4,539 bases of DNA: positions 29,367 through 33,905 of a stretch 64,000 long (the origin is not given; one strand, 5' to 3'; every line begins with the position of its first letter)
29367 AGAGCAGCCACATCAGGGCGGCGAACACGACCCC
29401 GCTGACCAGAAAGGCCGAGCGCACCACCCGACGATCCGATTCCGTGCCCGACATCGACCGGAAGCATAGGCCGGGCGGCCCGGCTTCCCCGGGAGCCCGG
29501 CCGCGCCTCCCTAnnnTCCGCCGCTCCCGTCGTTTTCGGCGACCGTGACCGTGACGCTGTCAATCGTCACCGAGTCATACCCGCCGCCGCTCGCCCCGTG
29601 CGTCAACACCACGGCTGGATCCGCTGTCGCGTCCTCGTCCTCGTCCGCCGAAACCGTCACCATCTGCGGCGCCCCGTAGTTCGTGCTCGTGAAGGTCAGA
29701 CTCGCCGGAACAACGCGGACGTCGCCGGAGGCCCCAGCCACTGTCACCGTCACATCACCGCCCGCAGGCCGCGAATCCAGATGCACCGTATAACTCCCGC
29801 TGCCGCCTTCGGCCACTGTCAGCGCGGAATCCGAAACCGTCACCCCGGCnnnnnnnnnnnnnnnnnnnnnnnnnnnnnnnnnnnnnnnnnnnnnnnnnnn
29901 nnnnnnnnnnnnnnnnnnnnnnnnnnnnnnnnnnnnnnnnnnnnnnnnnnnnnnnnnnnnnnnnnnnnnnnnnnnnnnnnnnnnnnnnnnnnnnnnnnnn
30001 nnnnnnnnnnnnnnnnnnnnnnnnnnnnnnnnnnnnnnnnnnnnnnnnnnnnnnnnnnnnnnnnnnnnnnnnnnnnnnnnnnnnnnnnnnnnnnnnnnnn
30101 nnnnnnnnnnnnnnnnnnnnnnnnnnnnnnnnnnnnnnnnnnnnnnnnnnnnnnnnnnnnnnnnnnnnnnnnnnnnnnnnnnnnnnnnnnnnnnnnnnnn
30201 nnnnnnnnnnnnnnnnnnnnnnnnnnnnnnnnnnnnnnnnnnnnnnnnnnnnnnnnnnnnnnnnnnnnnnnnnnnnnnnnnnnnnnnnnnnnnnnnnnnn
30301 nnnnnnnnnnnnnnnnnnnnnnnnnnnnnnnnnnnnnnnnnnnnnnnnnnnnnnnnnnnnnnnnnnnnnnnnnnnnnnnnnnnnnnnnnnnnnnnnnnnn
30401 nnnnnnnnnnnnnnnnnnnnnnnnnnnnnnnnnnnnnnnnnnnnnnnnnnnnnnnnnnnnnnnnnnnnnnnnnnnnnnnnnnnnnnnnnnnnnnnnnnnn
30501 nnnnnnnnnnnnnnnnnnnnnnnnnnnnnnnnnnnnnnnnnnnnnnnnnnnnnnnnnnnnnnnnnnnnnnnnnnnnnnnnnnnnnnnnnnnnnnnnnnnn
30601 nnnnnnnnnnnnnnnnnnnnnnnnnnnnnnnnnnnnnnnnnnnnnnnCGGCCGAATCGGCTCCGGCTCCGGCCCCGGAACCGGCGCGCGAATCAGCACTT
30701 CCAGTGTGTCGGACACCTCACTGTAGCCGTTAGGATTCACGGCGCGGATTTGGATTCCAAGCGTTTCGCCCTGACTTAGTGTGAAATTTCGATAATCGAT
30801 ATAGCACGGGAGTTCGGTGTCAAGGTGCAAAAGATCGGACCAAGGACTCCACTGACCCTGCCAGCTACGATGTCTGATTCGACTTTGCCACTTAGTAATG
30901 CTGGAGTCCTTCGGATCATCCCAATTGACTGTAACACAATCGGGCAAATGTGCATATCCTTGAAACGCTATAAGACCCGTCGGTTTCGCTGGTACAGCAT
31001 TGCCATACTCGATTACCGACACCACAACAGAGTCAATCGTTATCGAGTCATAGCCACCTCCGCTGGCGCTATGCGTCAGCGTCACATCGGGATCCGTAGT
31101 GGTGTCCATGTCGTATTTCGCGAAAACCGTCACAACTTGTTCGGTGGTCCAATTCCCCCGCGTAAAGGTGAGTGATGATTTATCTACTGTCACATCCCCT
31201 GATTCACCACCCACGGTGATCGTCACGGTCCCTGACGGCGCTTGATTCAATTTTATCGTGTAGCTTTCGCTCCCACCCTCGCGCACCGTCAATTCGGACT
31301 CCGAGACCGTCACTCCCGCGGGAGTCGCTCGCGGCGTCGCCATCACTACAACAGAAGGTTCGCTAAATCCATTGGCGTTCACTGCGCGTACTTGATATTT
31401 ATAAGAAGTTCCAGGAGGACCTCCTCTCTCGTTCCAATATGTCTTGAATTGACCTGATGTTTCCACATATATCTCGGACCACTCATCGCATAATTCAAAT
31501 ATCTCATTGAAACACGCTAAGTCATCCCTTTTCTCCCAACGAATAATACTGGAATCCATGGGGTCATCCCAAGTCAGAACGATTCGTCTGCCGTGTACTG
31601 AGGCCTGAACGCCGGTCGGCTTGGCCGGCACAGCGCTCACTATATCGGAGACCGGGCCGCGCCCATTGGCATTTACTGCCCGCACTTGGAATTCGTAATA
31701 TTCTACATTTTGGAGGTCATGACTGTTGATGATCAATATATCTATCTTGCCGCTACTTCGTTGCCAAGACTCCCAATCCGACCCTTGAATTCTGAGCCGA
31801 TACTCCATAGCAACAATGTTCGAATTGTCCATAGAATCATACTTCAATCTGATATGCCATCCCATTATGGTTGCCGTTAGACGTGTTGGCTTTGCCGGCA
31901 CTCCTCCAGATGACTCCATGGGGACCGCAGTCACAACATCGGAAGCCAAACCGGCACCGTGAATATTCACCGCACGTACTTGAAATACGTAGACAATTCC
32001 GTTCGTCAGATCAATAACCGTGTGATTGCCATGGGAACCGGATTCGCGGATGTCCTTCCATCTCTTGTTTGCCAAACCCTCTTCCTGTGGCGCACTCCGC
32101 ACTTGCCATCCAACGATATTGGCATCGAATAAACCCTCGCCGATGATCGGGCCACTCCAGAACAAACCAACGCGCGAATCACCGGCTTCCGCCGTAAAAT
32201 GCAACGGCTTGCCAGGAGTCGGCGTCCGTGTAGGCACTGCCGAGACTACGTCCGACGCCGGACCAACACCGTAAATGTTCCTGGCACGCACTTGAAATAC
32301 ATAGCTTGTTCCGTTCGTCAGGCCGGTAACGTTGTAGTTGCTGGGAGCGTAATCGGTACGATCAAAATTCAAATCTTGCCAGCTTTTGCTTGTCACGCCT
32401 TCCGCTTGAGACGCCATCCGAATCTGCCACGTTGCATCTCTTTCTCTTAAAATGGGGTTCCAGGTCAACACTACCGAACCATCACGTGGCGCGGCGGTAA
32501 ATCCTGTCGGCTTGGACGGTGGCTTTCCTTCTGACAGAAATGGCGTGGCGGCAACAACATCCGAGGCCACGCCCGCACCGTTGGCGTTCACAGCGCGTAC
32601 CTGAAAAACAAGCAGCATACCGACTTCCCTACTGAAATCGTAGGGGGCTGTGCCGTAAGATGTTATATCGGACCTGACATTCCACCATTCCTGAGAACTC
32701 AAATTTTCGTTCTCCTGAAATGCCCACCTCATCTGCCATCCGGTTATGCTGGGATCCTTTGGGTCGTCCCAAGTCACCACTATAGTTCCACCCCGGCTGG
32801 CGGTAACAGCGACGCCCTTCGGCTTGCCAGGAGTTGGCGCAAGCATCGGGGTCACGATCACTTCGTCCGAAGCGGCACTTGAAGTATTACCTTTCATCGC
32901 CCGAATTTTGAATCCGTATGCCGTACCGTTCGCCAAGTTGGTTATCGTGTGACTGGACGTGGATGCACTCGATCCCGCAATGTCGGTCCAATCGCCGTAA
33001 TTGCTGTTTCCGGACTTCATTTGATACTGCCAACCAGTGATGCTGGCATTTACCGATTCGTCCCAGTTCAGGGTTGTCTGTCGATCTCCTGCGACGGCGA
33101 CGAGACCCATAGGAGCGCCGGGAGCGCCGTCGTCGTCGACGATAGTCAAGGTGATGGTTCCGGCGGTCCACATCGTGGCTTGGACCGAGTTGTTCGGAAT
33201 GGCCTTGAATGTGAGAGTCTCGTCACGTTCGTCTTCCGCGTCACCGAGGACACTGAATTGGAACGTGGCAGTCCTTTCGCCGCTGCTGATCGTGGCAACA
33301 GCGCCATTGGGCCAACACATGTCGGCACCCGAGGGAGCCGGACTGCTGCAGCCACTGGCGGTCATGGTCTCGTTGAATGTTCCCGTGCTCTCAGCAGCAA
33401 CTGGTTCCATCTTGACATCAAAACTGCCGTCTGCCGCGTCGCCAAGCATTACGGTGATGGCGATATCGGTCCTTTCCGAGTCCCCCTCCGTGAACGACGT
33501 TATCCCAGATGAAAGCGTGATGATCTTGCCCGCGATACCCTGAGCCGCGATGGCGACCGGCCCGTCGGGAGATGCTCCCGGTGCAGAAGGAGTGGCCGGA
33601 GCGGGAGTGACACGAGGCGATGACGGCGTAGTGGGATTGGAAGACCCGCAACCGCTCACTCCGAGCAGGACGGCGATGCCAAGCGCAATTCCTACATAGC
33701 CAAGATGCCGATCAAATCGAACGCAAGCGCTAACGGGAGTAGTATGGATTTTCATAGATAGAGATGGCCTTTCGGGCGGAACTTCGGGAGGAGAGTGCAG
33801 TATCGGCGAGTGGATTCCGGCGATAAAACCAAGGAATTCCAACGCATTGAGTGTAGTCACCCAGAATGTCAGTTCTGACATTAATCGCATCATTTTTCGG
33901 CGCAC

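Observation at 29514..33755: Mosaic GC composition inside one 4.2-kb lipoprotein gene: the central FN3-repeat region is about 50% GC in a 68% GC genome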

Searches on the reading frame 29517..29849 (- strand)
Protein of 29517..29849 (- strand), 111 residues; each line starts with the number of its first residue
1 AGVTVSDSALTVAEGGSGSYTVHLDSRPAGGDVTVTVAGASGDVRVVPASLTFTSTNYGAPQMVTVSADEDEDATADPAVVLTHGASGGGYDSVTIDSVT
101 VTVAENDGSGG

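Call 67: search_protein_families(library=pfam, proteins=[window:29517-29849:-], max_evalue=0.1)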
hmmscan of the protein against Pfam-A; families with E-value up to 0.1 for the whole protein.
window:29517-29849:- (111 aa): 2 families
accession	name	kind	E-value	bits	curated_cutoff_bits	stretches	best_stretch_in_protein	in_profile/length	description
PF17766.7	fn3_6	-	0.023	15.3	26.4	0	40-72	43-75/99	Fibronectin type-III domain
PF23619.1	Ig_VWA7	-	0.058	14.1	27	0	48-74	17-43/104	VWA7 Ig-like domain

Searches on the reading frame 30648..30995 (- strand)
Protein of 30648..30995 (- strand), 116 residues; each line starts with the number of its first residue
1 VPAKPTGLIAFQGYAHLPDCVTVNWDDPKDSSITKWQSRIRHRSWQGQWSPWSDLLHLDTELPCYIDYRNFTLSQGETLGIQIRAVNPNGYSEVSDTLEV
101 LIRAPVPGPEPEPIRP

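Call 67: search_protein_families(library=pfam, proteins=[window:30648-30995:-], max_evalue=0.1)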
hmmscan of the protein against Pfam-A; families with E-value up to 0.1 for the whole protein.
window:30648-30995:- (116 aa): 1 family
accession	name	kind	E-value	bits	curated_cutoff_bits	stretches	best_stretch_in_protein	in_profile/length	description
PF25788.1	Ig_Rha78A_N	-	0.013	16.2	27.4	0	20-62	61-103/105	Rha78A-like, N-terminal immunoglobulin domain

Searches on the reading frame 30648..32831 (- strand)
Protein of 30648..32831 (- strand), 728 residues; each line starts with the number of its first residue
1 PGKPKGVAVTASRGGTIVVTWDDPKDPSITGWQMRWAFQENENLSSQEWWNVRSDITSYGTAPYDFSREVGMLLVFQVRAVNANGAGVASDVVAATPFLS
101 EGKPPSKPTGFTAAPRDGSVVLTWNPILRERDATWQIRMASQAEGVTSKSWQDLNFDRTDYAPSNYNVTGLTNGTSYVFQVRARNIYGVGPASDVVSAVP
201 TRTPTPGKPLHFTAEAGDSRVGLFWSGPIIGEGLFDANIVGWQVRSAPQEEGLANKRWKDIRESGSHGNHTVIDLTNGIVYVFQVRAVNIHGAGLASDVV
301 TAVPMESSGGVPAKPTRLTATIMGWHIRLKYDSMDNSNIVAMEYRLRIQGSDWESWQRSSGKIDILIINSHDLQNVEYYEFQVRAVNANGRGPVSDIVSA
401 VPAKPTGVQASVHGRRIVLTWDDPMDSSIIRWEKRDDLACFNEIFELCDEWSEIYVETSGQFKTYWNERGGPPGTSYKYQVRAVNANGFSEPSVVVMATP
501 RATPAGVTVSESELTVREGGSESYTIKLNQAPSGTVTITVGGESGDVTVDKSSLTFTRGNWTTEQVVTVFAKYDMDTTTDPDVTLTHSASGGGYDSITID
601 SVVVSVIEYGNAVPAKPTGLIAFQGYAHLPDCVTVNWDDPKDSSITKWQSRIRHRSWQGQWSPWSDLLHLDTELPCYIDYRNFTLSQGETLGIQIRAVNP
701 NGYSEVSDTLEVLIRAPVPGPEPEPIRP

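Call 43: search_protein_representatives(protein=window:30648-32831:-)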
Query: 728 residues. Proteins with E-value up to 0.001 (for the whole library): 27341; up to 1e-10: 13115; up to 1e-30: 3620. The best 150 are listed.
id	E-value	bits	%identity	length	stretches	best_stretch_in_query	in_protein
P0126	0.0e+00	2443.5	50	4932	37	505-608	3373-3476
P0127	0.0e+00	2212.2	47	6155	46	494-608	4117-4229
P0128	0.0e+00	2029.5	36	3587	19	3-505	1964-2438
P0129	0.0e+00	1928.4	39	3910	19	1-434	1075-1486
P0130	0.0e+00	1879.9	51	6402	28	476-608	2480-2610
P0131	0.0e+00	1857.8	42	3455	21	71-338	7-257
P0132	0.0e+00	1844.2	55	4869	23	394-614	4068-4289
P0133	0.0e+00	1830.7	38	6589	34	76-339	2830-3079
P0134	0.0e+00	1817.7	54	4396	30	505-608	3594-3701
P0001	0.0e+00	1795.9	89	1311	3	1-728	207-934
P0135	0.0e+00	1734.3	56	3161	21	472-609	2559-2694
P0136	0.0e+00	1628.5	46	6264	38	505-608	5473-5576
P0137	0.0e+00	1559.7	50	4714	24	399-608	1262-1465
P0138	0.0e+00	1436.6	44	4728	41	506-608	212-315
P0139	0.0e+00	1405.2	42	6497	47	504-606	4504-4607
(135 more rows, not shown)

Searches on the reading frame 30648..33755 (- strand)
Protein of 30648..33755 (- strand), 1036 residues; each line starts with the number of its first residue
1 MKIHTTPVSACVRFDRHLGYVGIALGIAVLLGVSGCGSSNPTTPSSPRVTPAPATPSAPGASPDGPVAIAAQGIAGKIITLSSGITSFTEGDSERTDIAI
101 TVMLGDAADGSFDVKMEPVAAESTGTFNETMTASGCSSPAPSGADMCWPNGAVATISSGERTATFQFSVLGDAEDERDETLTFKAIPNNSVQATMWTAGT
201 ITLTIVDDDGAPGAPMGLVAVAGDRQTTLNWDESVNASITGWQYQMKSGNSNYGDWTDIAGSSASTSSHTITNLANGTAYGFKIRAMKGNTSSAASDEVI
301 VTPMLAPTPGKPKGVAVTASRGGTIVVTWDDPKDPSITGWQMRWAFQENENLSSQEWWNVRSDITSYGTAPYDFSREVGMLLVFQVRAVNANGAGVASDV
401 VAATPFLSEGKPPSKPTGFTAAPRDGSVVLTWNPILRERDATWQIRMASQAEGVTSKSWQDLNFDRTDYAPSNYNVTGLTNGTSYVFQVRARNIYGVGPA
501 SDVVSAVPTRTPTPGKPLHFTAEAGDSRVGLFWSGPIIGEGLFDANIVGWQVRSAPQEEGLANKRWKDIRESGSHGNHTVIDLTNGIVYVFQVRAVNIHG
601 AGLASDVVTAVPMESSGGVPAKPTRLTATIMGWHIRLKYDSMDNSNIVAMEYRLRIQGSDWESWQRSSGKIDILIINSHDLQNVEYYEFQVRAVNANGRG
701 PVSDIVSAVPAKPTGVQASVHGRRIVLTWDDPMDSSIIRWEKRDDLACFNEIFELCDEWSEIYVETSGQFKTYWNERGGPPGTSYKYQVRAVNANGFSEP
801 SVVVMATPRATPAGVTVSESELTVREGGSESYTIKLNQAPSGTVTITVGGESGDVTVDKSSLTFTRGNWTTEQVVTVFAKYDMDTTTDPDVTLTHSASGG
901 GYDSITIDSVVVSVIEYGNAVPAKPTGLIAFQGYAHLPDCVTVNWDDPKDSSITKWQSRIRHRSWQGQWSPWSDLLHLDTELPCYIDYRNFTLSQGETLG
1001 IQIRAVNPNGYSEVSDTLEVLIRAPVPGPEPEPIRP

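Call 65: find_related_loci(query=window:30648-33755:-, collection=viral_contigs, flank=3000)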
Query window:30648-33755:- (1036 aa) in viral_contigs; peptide patterns used: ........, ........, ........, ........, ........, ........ (x = any residue, [..] = any of these).
1 stretches matched a pattern, but none encodes a relative of the query by tblastn (E <= 1e-3).

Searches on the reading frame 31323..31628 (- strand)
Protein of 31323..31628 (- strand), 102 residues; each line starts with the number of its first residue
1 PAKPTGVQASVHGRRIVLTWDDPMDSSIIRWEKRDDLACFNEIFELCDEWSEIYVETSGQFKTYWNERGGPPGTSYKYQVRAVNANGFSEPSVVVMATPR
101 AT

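Call 67: search_protein_families(library=pfam, proteins=[window:31323-31628:-], max_evalue=0.1)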
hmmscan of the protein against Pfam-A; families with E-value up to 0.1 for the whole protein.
window:31323-31628:- (102 aa): 2 families
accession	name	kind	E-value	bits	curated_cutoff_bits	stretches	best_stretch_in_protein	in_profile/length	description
PF00041.27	fn3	-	4e-06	27.4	25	1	3-95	2-81/84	Fibronectin type III domain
PF16656.11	Pur_ac_phosph_N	-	0.023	15.7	30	0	72-91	70-88/93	Purple acid Phosphatase, N-terminal domain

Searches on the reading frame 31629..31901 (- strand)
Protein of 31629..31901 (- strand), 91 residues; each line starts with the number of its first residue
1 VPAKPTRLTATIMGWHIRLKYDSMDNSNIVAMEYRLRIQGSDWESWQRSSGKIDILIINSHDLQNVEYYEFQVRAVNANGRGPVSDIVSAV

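Call 67: search_protein_families(library=pfam, proteins=[window:31629-31901:-], max_evalue=0.1)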
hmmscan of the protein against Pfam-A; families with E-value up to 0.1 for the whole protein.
window:31629-31901:- (91 aa): 3 families
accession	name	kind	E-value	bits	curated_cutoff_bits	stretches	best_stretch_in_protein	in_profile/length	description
PF00041.27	fn3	-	0.00012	22.7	25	1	5-89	3-82/84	Fibronectin type III domain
PF25788.1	Ig_Rha78A_N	-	0.011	16.4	27.4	1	19-87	22-96/105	Rha78A-like, N-terminal immunoglobulin domain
PF25059.1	FN3_DSCAM-DSCAML_C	-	0.095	13.5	39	0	31-81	24-70/89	DSCAM/DSCAML C-terminal Fn3-like domain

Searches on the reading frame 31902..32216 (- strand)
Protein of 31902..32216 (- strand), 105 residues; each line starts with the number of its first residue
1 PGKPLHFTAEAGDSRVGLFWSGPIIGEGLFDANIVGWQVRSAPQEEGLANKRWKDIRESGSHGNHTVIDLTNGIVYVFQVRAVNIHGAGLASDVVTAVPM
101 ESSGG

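Call 67: search_protein_families(library=pfam, proteins=[window:31902-32216:-], max_evalue=0.1)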
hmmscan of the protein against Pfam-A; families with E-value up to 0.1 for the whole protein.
window:31902-32216:- (105 aa): 2 families
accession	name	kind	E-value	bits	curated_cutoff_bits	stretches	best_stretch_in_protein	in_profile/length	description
PF00041.27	fn3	-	2.5e-07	31.3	25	1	5-97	6-83/84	Fibronectin type III domain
PF25059.1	FN3_DSCAM-DSCAML_C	-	0.017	15.9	39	1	50-91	32-73/89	DSCAM/DSCAML C-terminal Fn3-like domain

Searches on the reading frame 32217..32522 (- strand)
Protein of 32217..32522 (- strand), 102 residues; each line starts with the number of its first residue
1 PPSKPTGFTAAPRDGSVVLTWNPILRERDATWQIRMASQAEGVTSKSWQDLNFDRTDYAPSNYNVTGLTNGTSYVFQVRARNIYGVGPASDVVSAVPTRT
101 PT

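Call 67: search_protein_families(library=pfam, proteins=[window:32217-32522:-], max_evalue=0.1)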
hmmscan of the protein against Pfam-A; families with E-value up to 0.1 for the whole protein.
window:32217-32522:- (102 aa): 5 families
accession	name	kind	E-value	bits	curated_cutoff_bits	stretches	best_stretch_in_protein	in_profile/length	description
PF00041.27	fn3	-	5.5e-10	39.8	25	1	3-95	1-83/84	Fibronectin type III domain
PF16656.11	Pur_ac_phosph_N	-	3.8e-05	24.6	30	1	14-92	12-88/93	Purple acid Phosphatase, N-terminal domain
PF16794.11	fn3_4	-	0.013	15.8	27.1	1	1-94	2-103/103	Fibronectin-III type domain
PF23658.1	PDZ_CPAF_rel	-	0.019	15.4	27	1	25-81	59-114/120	CPAF-like PDZ domain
PF25059.1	FN3_DSCAM-DSCAML_C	-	0.034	14.9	39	1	45-88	32-72/89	DSCAM/DSCAML C-terminal Fn3-like domain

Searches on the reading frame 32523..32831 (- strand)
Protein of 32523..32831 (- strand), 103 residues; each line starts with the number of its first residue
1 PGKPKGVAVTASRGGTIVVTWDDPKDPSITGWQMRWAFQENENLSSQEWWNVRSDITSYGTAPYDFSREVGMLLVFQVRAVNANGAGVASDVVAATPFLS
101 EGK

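Call 67: search_protein_families(library=pfam, proteins=[window:32523-32831:-], max_evalue=0.1)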
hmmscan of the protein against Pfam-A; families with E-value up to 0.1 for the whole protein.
window:32523-32831:- (103 aa): 1 family
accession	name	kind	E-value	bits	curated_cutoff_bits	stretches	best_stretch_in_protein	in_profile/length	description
PF00041.27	fn3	-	4.6e-05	24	25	1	3-94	2-82/84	Fibronectin type III domain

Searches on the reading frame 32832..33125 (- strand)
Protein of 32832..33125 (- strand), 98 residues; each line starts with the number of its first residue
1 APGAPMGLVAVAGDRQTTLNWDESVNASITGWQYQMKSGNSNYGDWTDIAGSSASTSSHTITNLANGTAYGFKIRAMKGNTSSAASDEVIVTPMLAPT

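Call 67: search_protein_families(library=pfam, proteins=[window:32832-33125:-], max_evalue=0.1)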
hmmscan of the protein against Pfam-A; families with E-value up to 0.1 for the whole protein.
window:32832-33125:- (98 aa): 5 families
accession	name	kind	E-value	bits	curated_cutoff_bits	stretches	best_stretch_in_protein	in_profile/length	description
PF00041.27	fn3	-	4.9e-09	36.7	25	1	4-91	2-83/84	Fibronectin type III domain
PF16656.11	Pur_ac_phosph_N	-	0.0054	17.7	30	1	16-83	14-87/93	Purple acid Phosphatase, N-terminal domain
PF25059.1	FN3_DSCAM-DSCAML_C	-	0.012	16.3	39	1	29-82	20-70/89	DSCAM/DSCAML C-terminal Fn3-like domain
PF10342.15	Kre9_KNH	-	0.017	16.3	24.6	1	11-79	9-80/94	Kre9/KNH-like N-terminal Ig-like domain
PF25300.1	Fn3_Dep-1_3rd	-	0.021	15.1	26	1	32-85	30-80/85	Dep-1 third Fn3-like domain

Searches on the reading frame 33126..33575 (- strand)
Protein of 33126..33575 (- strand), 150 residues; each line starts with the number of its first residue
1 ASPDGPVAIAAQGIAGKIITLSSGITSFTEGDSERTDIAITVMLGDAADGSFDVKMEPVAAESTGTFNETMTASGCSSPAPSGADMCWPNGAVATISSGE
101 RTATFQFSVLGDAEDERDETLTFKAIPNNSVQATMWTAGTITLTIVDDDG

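Call 67: search_protein_families(library=pfam, proteins=[window:33126-33575:-], max_evalue=0.1)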
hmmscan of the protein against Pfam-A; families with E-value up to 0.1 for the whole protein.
window:33126-33575:- (150 aa): 0 families

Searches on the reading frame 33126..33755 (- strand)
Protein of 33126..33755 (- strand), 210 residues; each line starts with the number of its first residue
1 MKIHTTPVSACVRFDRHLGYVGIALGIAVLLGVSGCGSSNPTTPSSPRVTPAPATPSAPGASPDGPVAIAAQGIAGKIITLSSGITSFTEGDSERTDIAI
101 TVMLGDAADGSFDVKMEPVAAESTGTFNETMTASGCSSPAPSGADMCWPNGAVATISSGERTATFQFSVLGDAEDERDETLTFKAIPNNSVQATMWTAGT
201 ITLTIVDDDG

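Call 29: find_homologous_proteins(query=window:33126-33755:-, max_evalue=0.001)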
Query window:33126-33755:-: 1177 candidates shared short words with the query, none scored E <= 0.001.
